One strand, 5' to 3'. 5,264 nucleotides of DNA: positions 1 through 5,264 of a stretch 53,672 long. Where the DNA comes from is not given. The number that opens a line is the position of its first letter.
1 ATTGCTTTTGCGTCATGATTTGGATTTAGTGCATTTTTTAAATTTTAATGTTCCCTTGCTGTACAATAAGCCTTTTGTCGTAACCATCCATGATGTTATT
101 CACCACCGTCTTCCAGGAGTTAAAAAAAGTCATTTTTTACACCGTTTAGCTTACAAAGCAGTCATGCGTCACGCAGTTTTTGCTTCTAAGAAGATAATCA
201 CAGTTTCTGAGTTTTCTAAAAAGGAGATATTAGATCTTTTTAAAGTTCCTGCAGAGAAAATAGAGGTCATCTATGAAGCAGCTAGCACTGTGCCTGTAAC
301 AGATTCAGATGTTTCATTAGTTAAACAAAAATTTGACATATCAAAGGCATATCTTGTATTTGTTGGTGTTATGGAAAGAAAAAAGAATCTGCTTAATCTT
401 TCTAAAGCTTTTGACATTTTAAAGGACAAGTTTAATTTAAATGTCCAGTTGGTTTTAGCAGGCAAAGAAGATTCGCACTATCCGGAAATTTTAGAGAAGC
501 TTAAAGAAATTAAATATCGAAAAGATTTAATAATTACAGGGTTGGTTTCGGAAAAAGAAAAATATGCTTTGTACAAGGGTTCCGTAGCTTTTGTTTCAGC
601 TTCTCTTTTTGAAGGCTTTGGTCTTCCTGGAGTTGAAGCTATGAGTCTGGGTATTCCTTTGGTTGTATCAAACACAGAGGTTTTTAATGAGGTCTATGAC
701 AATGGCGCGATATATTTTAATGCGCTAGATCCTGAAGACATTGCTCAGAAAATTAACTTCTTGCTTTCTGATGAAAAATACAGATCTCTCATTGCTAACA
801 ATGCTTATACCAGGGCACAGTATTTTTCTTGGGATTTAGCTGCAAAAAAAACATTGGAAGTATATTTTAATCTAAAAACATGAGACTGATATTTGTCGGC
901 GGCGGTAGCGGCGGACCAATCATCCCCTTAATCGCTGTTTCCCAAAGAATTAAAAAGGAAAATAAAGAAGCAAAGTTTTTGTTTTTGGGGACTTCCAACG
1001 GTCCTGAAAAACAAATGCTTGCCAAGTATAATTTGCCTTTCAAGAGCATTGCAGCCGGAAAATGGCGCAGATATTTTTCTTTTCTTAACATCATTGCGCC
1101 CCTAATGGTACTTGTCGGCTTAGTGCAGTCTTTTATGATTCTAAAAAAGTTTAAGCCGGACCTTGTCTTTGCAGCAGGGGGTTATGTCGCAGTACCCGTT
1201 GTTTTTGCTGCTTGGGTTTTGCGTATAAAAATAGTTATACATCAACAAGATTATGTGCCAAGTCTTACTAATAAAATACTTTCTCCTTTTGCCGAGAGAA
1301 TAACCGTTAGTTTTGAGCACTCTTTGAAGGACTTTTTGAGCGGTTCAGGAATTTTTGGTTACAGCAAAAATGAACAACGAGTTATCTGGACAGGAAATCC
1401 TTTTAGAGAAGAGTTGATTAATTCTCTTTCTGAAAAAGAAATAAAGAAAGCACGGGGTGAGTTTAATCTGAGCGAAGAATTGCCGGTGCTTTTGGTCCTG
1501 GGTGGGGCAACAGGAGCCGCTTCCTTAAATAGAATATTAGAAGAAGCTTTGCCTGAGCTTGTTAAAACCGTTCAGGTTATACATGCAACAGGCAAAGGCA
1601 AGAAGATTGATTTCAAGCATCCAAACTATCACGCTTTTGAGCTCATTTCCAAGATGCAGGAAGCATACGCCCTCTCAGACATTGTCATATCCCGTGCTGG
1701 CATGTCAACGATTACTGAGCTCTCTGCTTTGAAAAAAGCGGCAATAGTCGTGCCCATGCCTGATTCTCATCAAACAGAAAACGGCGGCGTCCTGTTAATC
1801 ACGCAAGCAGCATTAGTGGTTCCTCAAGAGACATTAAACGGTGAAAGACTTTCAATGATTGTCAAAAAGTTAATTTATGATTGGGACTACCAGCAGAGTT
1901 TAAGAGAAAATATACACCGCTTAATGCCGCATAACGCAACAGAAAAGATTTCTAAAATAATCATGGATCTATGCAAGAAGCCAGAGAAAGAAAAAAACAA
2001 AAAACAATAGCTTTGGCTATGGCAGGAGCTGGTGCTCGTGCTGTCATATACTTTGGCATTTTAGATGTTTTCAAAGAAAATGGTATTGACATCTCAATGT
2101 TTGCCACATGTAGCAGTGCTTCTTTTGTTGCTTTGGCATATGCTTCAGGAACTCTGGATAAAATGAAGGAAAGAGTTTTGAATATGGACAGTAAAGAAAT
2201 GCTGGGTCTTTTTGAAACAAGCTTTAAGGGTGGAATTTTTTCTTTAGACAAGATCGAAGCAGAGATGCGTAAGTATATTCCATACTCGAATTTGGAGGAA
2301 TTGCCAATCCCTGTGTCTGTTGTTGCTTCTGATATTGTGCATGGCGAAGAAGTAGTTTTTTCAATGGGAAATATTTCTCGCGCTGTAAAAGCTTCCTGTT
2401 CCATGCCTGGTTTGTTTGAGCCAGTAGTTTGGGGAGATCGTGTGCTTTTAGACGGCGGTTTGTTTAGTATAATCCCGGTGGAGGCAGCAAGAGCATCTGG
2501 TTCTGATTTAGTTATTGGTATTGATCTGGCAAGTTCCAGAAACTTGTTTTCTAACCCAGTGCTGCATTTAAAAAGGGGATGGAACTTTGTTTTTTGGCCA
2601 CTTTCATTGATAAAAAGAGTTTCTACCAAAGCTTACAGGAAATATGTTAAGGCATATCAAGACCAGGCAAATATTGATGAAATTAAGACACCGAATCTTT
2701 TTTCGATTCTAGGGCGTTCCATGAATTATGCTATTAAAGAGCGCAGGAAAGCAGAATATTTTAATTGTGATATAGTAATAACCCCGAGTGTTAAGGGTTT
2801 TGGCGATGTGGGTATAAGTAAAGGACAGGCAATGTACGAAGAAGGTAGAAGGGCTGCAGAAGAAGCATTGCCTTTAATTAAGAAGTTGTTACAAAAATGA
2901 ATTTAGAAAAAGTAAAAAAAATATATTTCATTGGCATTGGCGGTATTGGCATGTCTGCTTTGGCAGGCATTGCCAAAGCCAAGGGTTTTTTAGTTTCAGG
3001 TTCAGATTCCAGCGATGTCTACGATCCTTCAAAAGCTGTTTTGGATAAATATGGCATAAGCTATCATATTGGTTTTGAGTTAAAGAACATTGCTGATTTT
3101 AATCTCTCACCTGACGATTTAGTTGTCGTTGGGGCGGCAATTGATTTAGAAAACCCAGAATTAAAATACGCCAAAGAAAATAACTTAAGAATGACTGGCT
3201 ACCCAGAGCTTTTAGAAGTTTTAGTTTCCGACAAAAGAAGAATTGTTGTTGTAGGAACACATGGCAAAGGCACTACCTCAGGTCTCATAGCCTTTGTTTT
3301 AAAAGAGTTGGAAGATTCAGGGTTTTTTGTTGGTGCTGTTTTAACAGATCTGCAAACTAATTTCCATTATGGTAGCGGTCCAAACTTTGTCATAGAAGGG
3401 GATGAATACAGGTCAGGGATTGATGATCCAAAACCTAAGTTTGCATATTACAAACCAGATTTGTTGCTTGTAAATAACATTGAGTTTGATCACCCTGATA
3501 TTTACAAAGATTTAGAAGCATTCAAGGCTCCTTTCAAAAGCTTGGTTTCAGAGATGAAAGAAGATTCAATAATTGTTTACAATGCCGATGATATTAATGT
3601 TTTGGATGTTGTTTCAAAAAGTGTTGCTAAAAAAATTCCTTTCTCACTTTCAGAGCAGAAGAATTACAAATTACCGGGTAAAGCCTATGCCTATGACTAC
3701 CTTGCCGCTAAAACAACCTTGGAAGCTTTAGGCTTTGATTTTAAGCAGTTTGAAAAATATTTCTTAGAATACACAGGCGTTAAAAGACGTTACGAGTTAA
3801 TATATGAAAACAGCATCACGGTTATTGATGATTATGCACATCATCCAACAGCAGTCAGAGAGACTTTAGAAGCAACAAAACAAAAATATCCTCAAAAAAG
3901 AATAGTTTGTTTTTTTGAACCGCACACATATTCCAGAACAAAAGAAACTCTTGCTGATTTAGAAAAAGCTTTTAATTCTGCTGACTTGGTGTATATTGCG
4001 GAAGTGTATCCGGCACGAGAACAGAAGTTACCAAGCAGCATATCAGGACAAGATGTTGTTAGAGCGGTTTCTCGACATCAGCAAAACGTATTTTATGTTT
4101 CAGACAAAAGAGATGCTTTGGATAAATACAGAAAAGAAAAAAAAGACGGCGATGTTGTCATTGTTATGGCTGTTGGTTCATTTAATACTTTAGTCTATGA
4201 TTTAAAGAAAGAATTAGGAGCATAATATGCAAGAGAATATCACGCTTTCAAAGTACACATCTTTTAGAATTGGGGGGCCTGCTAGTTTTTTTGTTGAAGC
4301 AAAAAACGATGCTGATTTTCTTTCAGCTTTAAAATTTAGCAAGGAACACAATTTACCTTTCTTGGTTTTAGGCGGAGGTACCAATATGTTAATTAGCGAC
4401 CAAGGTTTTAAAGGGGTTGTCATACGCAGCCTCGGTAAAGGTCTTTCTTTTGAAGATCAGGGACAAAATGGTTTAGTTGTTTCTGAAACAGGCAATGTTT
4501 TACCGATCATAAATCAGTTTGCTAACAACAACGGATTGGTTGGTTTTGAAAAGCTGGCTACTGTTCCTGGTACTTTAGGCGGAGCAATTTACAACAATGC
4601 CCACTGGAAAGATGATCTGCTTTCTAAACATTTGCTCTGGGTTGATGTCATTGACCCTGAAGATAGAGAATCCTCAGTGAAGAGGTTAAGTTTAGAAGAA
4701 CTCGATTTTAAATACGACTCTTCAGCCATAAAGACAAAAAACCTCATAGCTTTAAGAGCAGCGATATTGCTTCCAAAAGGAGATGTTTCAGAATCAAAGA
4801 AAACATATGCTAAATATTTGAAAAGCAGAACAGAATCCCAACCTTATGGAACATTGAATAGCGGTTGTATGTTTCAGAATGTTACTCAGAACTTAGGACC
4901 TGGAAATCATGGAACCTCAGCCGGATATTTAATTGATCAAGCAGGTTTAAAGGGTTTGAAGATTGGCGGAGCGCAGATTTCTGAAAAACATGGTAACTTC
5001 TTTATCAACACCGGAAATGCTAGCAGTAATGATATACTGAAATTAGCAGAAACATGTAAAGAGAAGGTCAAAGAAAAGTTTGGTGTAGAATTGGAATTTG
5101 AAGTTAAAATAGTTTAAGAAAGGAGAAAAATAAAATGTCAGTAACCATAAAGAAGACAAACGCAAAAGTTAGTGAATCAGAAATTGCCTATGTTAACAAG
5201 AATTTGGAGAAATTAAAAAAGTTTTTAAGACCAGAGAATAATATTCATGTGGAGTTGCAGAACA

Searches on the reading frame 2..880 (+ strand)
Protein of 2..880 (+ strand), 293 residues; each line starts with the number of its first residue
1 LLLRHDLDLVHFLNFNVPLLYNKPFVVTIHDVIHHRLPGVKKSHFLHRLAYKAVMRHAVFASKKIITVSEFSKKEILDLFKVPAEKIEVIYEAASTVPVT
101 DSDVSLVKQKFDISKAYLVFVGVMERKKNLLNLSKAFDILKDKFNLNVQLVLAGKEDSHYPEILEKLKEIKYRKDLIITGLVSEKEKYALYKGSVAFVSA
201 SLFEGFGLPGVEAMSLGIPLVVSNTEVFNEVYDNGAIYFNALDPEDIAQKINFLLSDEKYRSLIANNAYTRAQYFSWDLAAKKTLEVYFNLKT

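Call 90: search_protein_families(library=pfam, proteins=[window:2-880:+], max_evalue=0.001)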
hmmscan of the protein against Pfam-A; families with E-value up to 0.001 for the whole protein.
window:2-880:+ (293 aa): 6 families
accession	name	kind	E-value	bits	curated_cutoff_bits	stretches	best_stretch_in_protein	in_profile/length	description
PF00534.26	Glycos_transf_1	-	9.8e-30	103.8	26.4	1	109-270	9-171/172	Glycosyl transferases group 1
PF13692.12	Glyco_trans_1_4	-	2.2e-22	80.3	27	1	117-257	3-142/142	Glycosyl transferases group 1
PF13439.12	Glyco_transf_4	-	2.4e-11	44.4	28.5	1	2-91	68-163/170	Glycosyltransferase Family 4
PF20706.3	GT4-conflict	-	2.8e-07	30.3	26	1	121-225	203-313/385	Family 4 Glycosyltransferase in conflict systems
PF13524.12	Glyco_trans_1_2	-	2.9e-07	31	25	1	177-273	30-130/144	Glycosyl transferase-like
PF13579.12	Glyco_trans_4_4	-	4.8e-05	24.2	29.7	1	23-90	95-155/158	Glycosyl transferase 4-like domain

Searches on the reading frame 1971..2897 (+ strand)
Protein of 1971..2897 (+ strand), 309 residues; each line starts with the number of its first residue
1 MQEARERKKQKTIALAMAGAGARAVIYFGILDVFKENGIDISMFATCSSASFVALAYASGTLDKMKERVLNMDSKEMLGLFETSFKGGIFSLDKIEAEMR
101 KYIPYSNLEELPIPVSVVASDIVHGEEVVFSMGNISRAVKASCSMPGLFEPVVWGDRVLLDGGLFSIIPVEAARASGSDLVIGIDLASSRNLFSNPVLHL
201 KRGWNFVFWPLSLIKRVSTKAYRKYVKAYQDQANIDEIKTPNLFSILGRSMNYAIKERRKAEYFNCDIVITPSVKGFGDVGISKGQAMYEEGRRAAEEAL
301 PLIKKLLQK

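Call 90: search_protein_families(library=pfam, proteins=[window:1971-2897:+], max_evalue=0.001)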
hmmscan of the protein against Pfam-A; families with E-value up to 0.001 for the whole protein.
window:1971-2897:+ (309 aa): 1 family
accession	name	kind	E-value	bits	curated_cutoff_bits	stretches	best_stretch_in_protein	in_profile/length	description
PF01734.28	Patatin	-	9e-23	81.9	27.7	1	15-173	1-190/191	Patatin-like phospholipase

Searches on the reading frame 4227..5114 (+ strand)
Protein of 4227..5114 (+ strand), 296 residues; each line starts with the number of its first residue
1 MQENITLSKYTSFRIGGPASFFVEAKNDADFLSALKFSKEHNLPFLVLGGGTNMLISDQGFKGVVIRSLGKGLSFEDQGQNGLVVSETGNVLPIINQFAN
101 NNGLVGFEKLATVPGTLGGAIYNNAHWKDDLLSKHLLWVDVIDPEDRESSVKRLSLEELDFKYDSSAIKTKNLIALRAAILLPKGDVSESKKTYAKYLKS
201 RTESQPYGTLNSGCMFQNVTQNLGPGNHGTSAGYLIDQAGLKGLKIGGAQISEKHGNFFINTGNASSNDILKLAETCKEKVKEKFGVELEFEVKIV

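Call 90: search_protein_families(library=pfam, proteins=[window:4227-5114:+], max_evalue=0.001)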
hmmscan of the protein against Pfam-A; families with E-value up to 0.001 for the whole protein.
window:4227-5114:+ (296 aa): 2 families
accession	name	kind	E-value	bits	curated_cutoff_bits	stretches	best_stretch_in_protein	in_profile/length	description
PF02873.21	MurB_C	-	5.8e-32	110.3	27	1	192-296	4-99/99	UDP-N-acetylenolpyruvoylglucosamine reductase, C-terminal domain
PF01565.28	FAD_binding_4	-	8.5e-17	61.6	26.4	1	20-145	2-132/139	FAD binding domain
